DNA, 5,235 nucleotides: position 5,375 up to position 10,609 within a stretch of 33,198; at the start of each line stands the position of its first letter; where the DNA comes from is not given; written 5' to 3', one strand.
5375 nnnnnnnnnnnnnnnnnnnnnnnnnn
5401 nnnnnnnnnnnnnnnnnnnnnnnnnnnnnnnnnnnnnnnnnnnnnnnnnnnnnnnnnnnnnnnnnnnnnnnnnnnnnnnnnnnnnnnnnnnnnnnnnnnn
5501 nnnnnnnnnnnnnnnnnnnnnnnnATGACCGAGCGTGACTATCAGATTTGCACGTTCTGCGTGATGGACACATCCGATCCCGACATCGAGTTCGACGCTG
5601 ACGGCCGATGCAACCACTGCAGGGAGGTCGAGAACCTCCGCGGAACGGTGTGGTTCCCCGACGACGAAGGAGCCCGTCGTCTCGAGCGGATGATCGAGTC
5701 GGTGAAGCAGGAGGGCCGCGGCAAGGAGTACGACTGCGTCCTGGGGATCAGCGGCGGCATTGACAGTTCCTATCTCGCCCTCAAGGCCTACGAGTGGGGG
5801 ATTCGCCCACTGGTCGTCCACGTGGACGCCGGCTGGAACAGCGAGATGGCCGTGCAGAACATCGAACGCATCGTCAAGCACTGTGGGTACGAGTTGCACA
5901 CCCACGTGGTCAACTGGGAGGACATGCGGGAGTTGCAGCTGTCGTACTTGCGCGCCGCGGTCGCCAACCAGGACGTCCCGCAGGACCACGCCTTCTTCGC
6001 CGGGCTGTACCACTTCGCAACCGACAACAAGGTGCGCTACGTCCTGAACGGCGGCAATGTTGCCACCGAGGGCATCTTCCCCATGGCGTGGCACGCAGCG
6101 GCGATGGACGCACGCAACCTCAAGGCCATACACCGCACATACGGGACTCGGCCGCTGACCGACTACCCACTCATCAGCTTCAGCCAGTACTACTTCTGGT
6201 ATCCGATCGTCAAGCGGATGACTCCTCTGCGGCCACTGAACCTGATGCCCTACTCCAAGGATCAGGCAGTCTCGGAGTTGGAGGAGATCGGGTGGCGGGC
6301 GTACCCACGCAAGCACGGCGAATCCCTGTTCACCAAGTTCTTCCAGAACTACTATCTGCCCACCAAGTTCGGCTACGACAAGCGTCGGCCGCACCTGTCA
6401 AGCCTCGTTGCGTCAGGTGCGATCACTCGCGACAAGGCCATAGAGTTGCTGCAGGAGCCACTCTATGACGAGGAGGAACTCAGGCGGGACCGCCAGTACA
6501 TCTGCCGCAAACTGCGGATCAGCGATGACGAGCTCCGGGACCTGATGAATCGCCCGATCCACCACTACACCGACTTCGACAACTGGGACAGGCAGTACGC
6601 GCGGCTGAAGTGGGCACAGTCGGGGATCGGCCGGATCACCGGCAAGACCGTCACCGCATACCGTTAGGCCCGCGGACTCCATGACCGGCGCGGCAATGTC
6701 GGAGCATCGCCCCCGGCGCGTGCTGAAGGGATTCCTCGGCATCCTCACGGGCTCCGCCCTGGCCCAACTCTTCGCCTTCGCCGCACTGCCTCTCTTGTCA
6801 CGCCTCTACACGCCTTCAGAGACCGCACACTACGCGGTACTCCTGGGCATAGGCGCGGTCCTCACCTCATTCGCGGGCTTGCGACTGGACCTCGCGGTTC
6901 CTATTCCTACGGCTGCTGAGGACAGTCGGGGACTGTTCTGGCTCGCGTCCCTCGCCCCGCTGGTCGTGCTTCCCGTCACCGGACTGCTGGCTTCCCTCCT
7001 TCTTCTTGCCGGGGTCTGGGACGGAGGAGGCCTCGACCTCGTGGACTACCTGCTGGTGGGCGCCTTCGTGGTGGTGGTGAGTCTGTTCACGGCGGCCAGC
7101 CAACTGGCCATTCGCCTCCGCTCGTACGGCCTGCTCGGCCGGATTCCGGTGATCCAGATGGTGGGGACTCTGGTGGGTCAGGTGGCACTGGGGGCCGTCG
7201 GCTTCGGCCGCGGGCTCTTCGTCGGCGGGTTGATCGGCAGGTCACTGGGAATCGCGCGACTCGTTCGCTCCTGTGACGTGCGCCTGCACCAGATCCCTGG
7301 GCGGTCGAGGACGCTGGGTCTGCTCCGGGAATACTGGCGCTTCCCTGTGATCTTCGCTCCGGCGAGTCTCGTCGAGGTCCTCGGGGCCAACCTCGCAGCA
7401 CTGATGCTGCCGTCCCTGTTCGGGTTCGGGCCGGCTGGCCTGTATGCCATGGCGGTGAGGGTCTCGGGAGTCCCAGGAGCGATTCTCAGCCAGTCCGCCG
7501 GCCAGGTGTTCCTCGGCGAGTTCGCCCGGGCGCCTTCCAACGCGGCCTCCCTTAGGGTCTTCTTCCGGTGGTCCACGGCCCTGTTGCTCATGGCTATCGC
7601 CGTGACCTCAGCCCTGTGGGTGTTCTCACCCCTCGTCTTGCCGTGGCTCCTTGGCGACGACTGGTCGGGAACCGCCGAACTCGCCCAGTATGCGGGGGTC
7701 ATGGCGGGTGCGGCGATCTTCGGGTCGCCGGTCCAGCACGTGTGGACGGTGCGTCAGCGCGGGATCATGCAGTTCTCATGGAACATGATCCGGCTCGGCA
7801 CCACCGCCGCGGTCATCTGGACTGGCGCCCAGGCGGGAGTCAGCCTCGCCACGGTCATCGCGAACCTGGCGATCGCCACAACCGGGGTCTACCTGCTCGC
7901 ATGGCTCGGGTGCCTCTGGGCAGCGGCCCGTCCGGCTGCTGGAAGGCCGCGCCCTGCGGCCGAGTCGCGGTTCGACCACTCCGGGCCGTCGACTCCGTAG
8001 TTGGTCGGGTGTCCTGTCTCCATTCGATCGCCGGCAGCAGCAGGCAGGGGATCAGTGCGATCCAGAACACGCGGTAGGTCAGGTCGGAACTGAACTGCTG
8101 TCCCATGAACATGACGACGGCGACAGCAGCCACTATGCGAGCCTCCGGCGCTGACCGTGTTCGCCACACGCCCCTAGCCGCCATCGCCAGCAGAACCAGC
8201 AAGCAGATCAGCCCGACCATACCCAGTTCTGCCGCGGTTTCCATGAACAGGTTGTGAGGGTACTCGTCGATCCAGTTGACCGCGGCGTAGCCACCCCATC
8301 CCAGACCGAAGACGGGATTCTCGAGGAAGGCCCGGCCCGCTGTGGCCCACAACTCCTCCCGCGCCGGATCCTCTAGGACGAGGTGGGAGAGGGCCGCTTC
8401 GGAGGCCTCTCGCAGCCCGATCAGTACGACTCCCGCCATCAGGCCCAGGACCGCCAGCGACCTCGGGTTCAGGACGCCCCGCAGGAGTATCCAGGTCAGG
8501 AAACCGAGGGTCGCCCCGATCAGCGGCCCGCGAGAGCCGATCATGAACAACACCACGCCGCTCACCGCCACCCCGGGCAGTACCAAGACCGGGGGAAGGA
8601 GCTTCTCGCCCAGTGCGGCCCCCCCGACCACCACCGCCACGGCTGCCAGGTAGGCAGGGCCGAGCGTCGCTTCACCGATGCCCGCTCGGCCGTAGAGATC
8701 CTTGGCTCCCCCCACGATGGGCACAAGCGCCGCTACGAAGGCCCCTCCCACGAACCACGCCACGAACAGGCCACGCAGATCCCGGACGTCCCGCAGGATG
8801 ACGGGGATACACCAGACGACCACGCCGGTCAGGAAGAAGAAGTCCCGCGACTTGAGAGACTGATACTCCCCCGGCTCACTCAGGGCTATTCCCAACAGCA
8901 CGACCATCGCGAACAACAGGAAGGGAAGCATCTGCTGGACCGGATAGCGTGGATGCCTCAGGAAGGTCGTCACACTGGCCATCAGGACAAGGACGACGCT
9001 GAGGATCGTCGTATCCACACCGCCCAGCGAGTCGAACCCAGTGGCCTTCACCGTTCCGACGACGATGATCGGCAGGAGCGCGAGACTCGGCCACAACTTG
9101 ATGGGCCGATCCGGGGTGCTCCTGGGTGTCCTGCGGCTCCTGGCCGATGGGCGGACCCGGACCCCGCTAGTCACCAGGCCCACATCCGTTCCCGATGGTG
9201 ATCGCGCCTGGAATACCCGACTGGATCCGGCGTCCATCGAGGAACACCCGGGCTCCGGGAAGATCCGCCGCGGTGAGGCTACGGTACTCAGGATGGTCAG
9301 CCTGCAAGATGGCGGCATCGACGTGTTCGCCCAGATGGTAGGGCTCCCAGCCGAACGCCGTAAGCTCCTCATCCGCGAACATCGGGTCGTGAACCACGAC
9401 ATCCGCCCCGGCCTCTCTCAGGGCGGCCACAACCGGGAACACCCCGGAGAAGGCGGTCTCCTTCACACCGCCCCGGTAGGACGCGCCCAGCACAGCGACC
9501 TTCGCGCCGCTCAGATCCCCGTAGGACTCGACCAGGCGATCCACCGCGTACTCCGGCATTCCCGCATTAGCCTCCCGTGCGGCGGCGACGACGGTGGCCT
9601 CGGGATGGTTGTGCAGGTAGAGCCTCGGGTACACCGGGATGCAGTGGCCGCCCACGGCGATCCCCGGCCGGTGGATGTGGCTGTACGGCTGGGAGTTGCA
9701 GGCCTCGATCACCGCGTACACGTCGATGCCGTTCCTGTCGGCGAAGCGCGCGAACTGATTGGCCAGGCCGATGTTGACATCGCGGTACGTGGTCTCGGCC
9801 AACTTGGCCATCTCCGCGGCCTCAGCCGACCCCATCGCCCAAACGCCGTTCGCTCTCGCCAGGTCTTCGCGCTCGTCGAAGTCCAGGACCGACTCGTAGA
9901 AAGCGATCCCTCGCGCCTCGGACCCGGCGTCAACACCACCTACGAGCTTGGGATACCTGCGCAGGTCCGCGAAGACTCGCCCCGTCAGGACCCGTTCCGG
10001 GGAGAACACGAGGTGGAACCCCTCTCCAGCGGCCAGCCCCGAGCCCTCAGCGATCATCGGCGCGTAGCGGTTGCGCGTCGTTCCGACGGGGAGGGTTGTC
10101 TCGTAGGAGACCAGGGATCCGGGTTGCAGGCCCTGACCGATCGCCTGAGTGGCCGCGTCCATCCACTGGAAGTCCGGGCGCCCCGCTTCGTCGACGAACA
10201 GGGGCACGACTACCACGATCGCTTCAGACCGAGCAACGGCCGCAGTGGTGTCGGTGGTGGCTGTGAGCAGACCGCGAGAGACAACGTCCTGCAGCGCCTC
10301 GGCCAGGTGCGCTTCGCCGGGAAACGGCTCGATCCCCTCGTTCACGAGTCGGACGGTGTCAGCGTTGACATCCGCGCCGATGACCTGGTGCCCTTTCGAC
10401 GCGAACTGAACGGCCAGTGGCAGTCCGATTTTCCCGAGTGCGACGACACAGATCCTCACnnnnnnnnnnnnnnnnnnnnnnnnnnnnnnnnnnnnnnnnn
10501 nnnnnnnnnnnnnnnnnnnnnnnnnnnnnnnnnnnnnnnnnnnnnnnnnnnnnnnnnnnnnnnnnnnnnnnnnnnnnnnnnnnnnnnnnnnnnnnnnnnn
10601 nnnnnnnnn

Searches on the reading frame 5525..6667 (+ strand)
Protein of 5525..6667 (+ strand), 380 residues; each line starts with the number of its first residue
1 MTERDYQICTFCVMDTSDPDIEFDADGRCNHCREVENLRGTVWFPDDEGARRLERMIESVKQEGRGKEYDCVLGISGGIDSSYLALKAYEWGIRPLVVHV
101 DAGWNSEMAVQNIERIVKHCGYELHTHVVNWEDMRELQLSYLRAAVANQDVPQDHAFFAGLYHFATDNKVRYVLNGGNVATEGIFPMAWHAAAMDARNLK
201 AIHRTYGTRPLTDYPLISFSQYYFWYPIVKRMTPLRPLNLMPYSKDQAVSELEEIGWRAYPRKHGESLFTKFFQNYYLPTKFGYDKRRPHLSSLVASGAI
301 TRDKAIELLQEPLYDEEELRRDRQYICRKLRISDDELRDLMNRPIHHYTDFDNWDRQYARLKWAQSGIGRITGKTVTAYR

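Call 22: search_protein_families(library=pfam, proteins=[window:5525-6667:+], max_evalue=0.001)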
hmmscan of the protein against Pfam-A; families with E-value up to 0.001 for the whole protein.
window:5525-6667:+ (380 aa): 0 families

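Call 33: search_protein_families(library=ncbifam, proteins=[window:5525-6667:+], max_evalue=0.01)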
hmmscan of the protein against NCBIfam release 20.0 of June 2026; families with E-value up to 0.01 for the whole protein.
window:5525-6667:+ (380 aa): 6 families
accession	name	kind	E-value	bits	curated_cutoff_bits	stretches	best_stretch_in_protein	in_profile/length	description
TIGR03573.1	WbuX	subfamily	1.1e-89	301.3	203.2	1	7-341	2-343/344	N-acetyl sugar amidotransferase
TIGR02039.1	CysD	subfamily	0.0015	18.2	396.6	1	70-132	21-87/294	sulfate adenylyltransferase, small subunit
TIGR01536.1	asn_synth_AEB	equivalog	0.0015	17.7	267.1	1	55-182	240-366/517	asparagine synthase (glutamine-hydrolyzing)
TIGR00268.2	TIGR00268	equivalog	0.0029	16.9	150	1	71-178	16-120/259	ATP-dependent sacrificial sulfur transferase LarE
TIGR02432.1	lysidine_TilS_N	equivalog_domain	0.0032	17.4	93.6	1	72-136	3-73/189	tRNA lysidine(34) synthetase TilS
NF009214.0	PRK12563.1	equivalog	0.0043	16.5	413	1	72-156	46-133/317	sulfate adenylyltransferase subunit CysD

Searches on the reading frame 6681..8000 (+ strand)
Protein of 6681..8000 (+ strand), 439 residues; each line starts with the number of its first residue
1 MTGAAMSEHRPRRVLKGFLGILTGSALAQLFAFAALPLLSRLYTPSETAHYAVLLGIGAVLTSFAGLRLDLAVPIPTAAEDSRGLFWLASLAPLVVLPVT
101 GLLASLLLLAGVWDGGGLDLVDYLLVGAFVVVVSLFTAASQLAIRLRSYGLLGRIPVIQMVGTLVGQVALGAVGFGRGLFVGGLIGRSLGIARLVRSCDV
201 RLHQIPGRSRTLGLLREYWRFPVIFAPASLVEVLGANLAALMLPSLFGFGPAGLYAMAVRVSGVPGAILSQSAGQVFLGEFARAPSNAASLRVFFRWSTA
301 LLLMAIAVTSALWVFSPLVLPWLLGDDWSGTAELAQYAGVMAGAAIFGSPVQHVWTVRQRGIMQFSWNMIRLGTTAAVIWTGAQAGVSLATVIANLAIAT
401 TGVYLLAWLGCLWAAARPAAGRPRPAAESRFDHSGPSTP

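Call 7: search_protein_families(library=pfam, proteins=[window:6681-8000:+], max_evalue=0.001)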
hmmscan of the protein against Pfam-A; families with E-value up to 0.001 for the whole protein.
window:6681-8000:+ (439 aa): 1 family
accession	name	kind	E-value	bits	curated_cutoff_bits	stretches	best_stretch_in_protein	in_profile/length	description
PF13440.11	Polysacc_synt_3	-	2.9e-09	37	23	1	38-331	1-291/293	Polysaccharide biosynthesis protein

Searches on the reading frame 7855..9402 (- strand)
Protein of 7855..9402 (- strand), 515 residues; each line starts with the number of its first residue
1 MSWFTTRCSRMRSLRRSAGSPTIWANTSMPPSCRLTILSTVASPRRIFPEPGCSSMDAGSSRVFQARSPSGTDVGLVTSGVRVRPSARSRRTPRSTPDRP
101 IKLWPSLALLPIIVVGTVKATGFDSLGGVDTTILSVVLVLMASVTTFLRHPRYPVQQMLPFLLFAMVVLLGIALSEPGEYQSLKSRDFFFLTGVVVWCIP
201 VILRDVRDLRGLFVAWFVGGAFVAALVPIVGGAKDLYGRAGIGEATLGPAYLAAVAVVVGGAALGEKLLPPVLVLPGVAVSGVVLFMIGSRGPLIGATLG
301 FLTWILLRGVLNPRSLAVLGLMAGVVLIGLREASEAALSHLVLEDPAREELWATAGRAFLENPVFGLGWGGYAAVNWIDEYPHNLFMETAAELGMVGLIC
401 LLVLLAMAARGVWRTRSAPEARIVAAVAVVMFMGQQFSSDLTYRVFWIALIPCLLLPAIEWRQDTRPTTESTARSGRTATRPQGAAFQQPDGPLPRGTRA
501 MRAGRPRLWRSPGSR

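Call 7: search_protein_families(library=pfam, proteins=[window:7855-9402:-], max_evalue=0.001)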
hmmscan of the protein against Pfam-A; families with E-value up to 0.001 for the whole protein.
window:7855-9402:- (515 aa): 1 family
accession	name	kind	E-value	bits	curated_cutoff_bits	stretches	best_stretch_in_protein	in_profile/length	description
PF04932.20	Wzy_C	-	8.8e-12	45.5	31.7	1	278-402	3-149/149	O-Antigen ligase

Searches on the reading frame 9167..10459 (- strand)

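Call 7: search_protein_families(library=pfam, proteins=[window:9167-10459:-], max_evalue=0.001)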
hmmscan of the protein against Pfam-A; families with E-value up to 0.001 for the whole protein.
window:9167-10459:- (430 aa): 6 families
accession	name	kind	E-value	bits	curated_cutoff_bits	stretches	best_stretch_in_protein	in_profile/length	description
PF03721.20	UDPG_MGDP_dh_N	-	1.6e-33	116.3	27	1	1-181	1-180/187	UDP-glucose/GDP-mannose dehydrogenase family, NAD binding domain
PF00984.24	UDPG_MGDP_dh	-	8.9e-21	74.3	25.4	1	213-298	1-92/94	UDP-glucose/GDP-mannose dehydrogenase family, central domain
PF03720.21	UDPG_MGDP_dh_C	-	1.2e-12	48.5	30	1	322-412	1-100/103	UDP-glucose/GDP-mannose dehydrogenase family, UDP binding domain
PF03446.21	NAD_binding_2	-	0.00022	21.7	21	1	3-77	2-75/161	NAD binding domain of 6-phosphogluconate dehydrogenase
PF01225.30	Mur_ligase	-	0.00032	21.5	21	0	14-52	14-54/95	Mur ligase family, catalytic domain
PF01210.29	NAD_Gly3P_dh_N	-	0.00097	19.6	23.1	0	3-87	2-79/158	NAD-dependent glycerol-3-phosphate dehydrogenase N-terminus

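Call 33: search_protein_families(library=ncbifam, proteins=[window:9167-10459:-], max_evalue=0.01)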
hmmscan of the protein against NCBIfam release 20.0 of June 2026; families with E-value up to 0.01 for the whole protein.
window:9167-10459:- (430 aa): 13 families
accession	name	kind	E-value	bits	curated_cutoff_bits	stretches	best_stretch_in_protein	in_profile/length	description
TIGR03026.1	NDP-sugDHase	subfamily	7.1e-92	308.3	189.8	1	1-410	1-412/413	nucleotide sugar dehydrogenase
NF040825.1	UDPMaNacDH_Arch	equivalog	7.9e-74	249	750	1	1-429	1-416/418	UDP-N-acetyl-D-mannosamine dehydrogenase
NF008286.0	PRK11064.1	equivalog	1.1e-54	185.7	459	1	2-329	5-331/420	UDP-N-acetyl-D-mannosamine dehydrogenase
NF041297.1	UDPGDh_AglM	equivalog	4.9e-42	144.3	670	1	1-413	1-417/429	UDP-glucose 6-dehydrogenase AglM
NF011729.0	PRK15182.1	equivalog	3.7e-35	121.5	592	1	2-402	8-401/425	Vi polysaccharide biosynthesis UDP-N-acetylglucosamine C-6 dehydrogenase TviB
NF047673.2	TeichurnBiosyTuaD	equivalog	2.6e-30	106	700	1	2-373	3-365/439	UDP-glucose 6-dehydrogenase TuaD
NF011631.0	PRK15057.1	equivalog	4.9e-08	32.5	757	1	1-364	1-342/388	UDP-glucose 6-dehydrogenase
NF012005.0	PRK15461.1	equivalog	2.1e-05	23.9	348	1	3-50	4-52/298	sulfolactaldehyde 3-reductase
NF000942.0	PRK00094.1-4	subfamily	0.00086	18.6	257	1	1-86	3-81/334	NAD(P)H-dependent glycerol-3-phosphate dehydrogenase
NF007161.0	PRK09599.1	subfamily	0.0018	17.5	271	1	1-57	1-58/302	NADP-dependent phosphogluconate dehydrogenase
TIGR00872.1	gnd_rel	equivalog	0.0022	17.3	297.2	1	1-40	1-40/299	phosphogluconate dehydrogenase (NAD(+)-dependent, decarboxylating)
NF043037.1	ThreonDh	equivalog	0.0065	15.9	350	1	2-61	4-64/297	L-threonate dehydrogenase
TIGR01505.1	tartro_sem_red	equivalog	0.0092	15.2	340.75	0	3-44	2-44/291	2-hydroxy-3-oxopropionate reductase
